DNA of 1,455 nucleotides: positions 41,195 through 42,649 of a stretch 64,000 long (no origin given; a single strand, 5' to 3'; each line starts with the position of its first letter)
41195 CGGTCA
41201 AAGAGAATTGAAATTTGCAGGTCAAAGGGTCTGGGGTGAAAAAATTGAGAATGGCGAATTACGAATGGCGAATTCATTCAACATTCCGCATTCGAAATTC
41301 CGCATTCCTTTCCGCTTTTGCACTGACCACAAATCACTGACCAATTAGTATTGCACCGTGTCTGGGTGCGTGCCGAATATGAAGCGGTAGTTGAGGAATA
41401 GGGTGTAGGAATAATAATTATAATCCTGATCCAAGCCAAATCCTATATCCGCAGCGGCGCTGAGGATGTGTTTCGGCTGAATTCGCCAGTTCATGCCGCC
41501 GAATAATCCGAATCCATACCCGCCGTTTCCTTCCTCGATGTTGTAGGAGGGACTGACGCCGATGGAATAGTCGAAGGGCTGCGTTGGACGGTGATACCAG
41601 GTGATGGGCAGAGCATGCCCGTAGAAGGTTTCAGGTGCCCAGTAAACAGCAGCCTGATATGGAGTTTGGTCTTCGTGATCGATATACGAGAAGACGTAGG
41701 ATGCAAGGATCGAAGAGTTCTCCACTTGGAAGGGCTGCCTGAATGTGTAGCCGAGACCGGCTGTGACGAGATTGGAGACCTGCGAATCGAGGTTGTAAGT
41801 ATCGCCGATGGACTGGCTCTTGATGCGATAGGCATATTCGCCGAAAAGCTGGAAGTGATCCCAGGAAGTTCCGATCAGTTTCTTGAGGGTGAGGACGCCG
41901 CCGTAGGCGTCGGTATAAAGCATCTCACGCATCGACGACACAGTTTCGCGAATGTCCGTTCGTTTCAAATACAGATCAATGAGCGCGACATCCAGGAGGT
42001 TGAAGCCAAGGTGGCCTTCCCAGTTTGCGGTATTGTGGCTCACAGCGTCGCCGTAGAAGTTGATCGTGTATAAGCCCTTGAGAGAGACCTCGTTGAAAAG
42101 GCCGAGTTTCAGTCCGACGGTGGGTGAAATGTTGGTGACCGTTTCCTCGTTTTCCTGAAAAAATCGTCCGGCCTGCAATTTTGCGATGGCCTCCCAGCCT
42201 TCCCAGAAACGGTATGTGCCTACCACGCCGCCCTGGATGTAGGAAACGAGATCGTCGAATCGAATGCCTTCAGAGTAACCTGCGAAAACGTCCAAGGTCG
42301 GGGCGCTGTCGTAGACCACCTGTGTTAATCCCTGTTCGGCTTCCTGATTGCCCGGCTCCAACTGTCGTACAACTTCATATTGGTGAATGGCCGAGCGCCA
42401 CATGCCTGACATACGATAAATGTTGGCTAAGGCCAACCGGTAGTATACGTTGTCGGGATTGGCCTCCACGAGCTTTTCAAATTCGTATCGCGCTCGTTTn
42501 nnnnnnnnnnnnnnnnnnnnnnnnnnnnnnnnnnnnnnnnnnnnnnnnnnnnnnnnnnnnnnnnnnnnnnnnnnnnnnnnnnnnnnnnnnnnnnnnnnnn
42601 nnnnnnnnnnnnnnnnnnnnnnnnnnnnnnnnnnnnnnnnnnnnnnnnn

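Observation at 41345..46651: Exceptionally long (about 1770 aa) TPR + beta-barrel exporter, roughly twice the size of PgaA/BcsC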

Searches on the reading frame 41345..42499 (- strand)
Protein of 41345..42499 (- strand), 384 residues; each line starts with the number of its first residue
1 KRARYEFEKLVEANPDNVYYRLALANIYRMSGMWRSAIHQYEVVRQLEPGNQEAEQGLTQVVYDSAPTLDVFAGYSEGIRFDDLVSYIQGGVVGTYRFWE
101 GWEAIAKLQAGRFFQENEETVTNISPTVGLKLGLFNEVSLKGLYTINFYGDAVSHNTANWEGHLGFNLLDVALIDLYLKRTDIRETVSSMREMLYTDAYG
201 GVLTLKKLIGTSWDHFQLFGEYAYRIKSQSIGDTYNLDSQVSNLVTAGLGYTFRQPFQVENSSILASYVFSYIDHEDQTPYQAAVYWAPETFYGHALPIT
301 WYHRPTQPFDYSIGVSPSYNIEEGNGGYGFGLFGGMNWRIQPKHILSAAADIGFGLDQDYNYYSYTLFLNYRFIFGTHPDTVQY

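Call 8: search_protein_families(library=pfam, proteins=[window:41345-42499:-], max_evalue=0.001)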
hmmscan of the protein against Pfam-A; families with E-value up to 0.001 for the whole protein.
window:41345-42499:- (384 aa): 2 families
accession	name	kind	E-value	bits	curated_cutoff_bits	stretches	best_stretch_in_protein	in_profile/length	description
PF13431.12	TPR_17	-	0.00059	20.4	24.4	0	7-38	2-33/34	Tetratricopeptide repeat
PF07719.23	TPR_2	-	0.0007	20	27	0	22-51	5-34/34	Tetratricopeptide repeat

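Call 10: find_homologous_proteins(query=window:41348-42493:-, max_evalue=0.001)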
Query seq(382 aa): 2605 candidates shared short words with the query, none scored E <= 0.001.
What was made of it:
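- Tried and rejected: The word-indexed homologue search with the C-terminal 382 aa returned nothing, not even the protein itself (call 10).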

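Call 15: predict_structure(protein=window:41345-42499:-)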
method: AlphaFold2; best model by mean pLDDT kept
length: 384 residues; sequences in the alignment: 1
mean_pLDDT: 38.5   pTM: 0.27
mean pLDDT of the five models: 38.5, 35.0, 34.4, 29.3, 28.4
residues with pLDDT >= 90: 29; 70-90: 30; 50-70: 6; < 50: 319
segments of 3 or more residues with pLDDT < 50: 66-384
pLDDT, mean of each block of 10 residues (from residue 1): 91 97 93 80 88 82 48 29 31 29 35 32 28 28 24 24 26 31 28 26 26 31 31 30 27 26 29 32 32 29 30 25 27 29 27 29 27 31 31
secondary structure, 60 per line:
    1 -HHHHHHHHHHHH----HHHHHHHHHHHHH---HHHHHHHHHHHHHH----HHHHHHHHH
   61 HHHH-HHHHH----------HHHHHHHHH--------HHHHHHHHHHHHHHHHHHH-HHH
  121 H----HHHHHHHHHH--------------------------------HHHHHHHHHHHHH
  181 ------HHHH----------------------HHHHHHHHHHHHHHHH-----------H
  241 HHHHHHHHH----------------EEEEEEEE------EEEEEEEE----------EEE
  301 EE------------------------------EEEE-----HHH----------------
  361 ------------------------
elements in order: H2-13 H18-30 H34-47 H52-64 H66-70 H81-89 H98-116 H118-121 H126-135 H168-180 H187-190 H213-228 H240-249 E266-273 E280-287 E298-302 E333-336
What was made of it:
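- Tried and rejected: Single-sequence AlphaFold2 of the C-terminal 384 aa failed for the barrel, with pLDDT about 30 (call 15).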

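Call 17: search_protein_representatives(protein=window:41345-42331:-)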
Query: 328 residues. Proteins with E-value up to 0.001 (for the whole library): 8; up to 1e-10: 8; up to 1e-30: 5. The best 8 are listed.
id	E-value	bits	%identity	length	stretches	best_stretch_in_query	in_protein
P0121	2.5e-221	750.2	100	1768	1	1-328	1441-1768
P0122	7.4e-91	321.2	50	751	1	1-323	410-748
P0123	3.4e-33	131.6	31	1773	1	1-323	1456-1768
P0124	3.8e-33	131.5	32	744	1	1-321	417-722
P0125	5.7e-31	124.3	31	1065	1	1-319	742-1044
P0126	5.6e-27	111.2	33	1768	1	1-321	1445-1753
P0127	2.2e-19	86.2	29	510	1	3-323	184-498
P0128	3.1e-11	59.4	36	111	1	222-323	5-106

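Call 23: search_solved_structures(query=A1, max_evalue=10)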
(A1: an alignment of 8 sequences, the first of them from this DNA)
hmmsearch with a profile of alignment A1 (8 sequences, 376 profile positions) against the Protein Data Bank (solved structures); distinct sequences matched with E-value up to 10: 111 (the best 60 are shown).
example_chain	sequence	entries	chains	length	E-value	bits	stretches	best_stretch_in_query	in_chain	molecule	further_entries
9qhb_A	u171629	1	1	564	1e-33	120.3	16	1-80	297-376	Engineered tetratricopeptide repeat protein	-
7obi_A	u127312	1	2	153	5e-27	98.3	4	22-62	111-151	CTPR-rv4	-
9qhc_A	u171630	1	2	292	2.4e-19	73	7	1-79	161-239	Engineered tetratricopeptide repeat protein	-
8bu0_A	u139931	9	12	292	7.2e-19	71.4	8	1-58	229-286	Consensus tetratricopeptide repeat protein | Crystal structure of an 8-repeat consensus TPR superhelix with Zinc. | Monomer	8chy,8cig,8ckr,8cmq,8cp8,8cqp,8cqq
7yeh_B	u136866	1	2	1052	3.3e-14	56.1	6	1-62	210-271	UDP-N-acetylglucosamine--peptide N-acetylglucosaminyltransferase 110 kDa subunit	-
7yea_A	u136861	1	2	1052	3.3e-14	56.1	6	1-62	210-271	UDP-N-acetylglucosamine--peptide N-acetylglucosaminyltransferase 110 kDa subunit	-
6v8e_A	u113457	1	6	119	3.5e-14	56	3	1-59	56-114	Designed protein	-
7ntf_A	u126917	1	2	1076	4.9e-14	55.5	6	1-62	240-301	Isoform 1 of UDP-N-acetylglucosamine--peptide N-acetylglucosaminyltransferase 110 kDa subu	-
1na0_A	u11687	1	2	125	5.4e-14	55.4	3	1-59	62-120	designed protein CTPR3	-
1w3b_A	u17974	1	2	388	3.1e-13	52.9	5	1-62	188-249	UDP-N-ACETYLGLUCOSAMINE--PEPTIDE N-ACETYLGLUCOSAMINYLTRANSFERASE 110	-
6eou_A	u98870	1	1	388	4.3e-13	52.4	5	1-62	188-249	UDP-N-acetylglucosamine--peptide N-acetylglucosaminyltransferase 110 kDa subunit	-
3kd7_A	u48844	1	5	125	1.9e-12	50.3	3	1-59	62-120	CTPR390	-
9b8a_A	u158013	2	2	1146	2.5e-12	49.9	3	12-72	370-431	Cellulose synthase operon protein C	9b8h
6vfh_A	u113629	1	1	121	3.5e-12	49.4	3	1-56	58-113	T33_dn10A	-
6vfj_B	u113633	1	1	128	7.7e-12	48.3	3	1-54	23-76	I53_dn5B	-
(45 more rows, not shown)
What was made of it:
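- Tried and rejected: The profile of TPRs plus barrel (A1) against PDB sequences was swamped by TPR hits (call 23).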

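Call 25: find_encoding_contigs(protein=P0123, flank=10000, max_places=3)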
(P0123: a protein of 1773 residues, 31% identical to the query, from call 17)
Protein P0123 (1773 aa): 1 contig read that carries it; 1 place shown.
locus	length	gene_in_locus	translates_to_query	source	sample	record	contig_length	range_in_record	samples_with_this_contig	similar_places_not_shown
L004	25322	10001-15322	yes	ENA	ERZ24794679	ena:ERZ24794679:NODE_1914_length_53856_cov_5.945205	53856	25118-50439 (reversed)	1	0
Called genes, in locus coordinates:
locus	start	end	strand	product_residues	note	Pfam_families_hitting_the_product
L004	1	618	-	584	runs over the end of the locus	PF00069:Pkinase, PF07714:PK_Tyr_Ser-Thr, PF03109:ABC1, PF08239:SH3_3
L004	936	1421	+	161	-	PF07238:PilZ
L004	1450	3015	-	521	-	PF12072:RNase_Y_N, PF00013:KH_1 (weak), PF08668:HDOD (faint), PF01966:HD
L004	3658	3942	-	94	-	PF05164:ZapA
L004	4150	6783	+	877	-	-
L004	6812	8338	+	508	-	-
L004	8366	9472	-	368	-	PF02350:Epimerase_2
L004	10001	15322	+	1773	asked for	PF13432:TPR_16 (weak), PF25062:ARM_TT21_N (weak), PF25062:ARM_TT21_N (weak), PF23914:TPR_CcmH_CycH, PF13432:TPR_16, PF23914:TPR_CcmH_CycH, PF25064:ARM_TT21_5th, PF14559:TPR_19, +36 more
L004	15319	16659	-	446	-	PF13472:Lipase_GDSL_2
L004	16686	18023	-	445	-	PF13472:Lipase_GDSL_2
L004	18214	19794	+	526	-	-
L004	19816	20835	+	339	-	PF13472:Lipase_GDSL_2 (weak)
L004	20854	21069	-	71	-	-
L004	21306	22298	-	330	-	PF04893:Yip1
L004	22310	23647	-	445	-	PF13174:TPR_6 (faint)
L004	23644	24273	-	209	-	PF14346:DUF4398 (faint)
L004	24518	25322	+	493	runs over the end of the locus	PF02310:B12-binding, PF04055:Radical_SAM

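Call 26: find_encoding_contigs(protein=P0126, flank=10000, max_places=3)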
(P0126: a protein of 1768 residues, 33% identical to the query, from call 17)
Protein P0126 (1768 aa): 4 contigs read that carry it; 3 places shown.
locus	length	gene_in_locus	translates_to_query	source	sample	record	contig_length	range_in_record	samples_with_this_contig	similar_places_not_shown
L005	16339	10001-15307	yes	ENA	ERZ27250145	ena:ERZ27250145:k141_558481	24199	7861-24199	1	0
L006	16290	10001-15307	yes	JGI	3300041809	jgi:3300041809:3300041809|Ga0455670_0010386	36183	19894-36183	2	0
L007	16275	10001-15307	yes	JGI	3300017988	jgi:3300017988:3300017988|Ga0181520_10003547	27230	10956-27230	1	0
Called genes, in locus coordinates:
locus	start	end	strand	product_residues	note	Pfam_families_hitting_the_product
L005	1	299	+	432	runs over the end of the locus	PF01336:tRNA_anti-codon, PF00152:tRNA-synt_2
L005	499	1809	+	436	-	PF00989:PAS, PF13188:PAS_8, PF13426:PAS_9, PF08447:PAS_3, PF00196:GerE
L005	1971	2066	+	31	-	-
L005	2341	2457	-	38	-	-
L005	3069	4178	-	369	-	PF02350:Epimerase_2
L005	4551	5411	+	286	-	PF00990:GGDEF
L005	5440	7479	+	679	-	PF10096:DUF2334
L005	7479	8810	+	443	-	PF13506:Glyco_transf_21, PF03142:Chitin_synth_2 (faint), PF13641:Glyco_tranf_2_3, PF00535:Glycos_transf_2, PF10111:Glyco_tranf_2_2, PF13632:Glyco_trans_2_3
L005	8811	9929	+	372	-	PF01270:Glyco_hydro_8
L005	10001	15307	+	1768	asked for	PF14559:TPR_19, PF25062:ARM_TT21_N, PF25063:ARM_TT21_C, PF13371:TPR_9, PF13432:TPR_16, PF23914:TPR_CcmH_CycH, PF14559:TPR_19, PF13414:TPR_11, +38 more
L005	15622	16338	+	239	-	?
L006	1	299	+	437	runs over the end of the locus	PF01336:tRNA_anti-codon, PF00152:tRNA-synt_2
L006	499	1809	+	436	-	PF00989:PAS, PF13188:PAS_8, PF13426:PAS_9, PF08447:PAS_3, PF00196:GerE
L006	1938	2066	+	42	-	-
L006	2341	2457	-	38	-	-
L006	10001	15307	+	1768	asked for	PF14559:TPR_19, PF25062:ARM_TT21_N, PF25063:ARM_TT21_C, PF13371:TPR_9, PF13432:TPR_16, PF23914:TPR_CcmH_CycH, PF14559:TPR_19, PF13414:TPR_11, +38 more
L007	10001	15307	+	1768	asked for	PF14559:TPR_19, PF25062:ARM_TT21_N, PF25063:ARM_TT21_C, PF13371:TPR_9, PF13432:TPR_16, PF23914:TPR_CcmH_CycH, PF14559:TPR_19, PF13414:TPR_11, +38 more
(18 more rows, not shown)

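Call 27: predict_structure(alignment_id=A1)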
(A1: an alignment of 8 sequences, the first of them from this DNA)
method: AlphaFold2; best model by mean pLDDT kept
length: 382 residues; sequences in the alignment: 8
mean_pLDDT: 83.1   pTM: 0.79
mean pLDDT of the five models: 83.1, 82.8, 79.3, 79.2, 54.1
residues with pLDDT >= 90: 153; 70-90: 172; 50-70: 36; < 50: 21
segments of 3 or more residues with pLDDT < 50: 206-211, 274-283, 285-287
pLDDT, mean of each block of 10 residues (from residue 1): 90 96 88 92 94 89 93 82 90 89 95 88 95 84 91 90 82 91 78 87 61 75 75 59 85 83 88 46 48 88 84 86 80 89 93 75 92 75 41
secondary structure, 60 per line:
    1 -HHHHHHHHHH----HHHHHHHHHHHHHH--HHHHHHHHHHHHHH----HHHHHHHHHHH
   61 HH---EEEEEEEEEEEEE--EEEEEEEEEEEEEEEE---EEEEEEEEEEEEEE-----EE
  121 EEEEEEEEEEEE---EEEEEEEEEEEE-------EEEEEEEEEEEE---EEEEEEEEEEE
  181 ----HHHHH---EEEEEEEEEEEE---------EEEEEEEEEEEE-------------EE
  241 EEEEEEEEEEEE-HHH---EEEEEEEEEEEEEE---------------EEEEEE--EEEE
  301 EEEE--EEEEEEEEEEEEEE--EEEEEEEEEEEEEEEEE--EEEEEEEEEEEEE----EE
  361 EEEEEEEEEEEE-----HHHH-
elements in order: H2-11 H16-29 H32-45 H50-62 E66-78 E81-96 E100-113 E119-132 E136-147 E155-166 E170-180 H185-189 E193-204 E214-225 E239-252 E260-273 E289-294 E297-304 E307-320 E323-339 E342-354 E359-372 H378-381
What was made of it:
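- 42305..42556 (-): Barrel-proximal helical module, residues 1366-1449; its last two TPRs (four modelled helices, residues 1388-1448) lead into the barrel. AF2 model helices H2-11, H16-29, H32-45 and H50-62, at pLDDT about 90 (call 27).
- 41375..42304 (-): 16-stranded outer-membrane beta-barrel, residues 1450-1759, ending in the conserved [YW]-[RT]-x-x-F motif (YRFIF). AF2 model (call 27).
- On PrsT (XrtA/PEP-CTERM TPR lipoprotein, TIGR02917): A barrel is present (call 27).
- AF2 model, pLDDT 83.1, pTM 0.79, 4 helices plus 16 strands (call 27). A beta-barrel is present (call 27).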
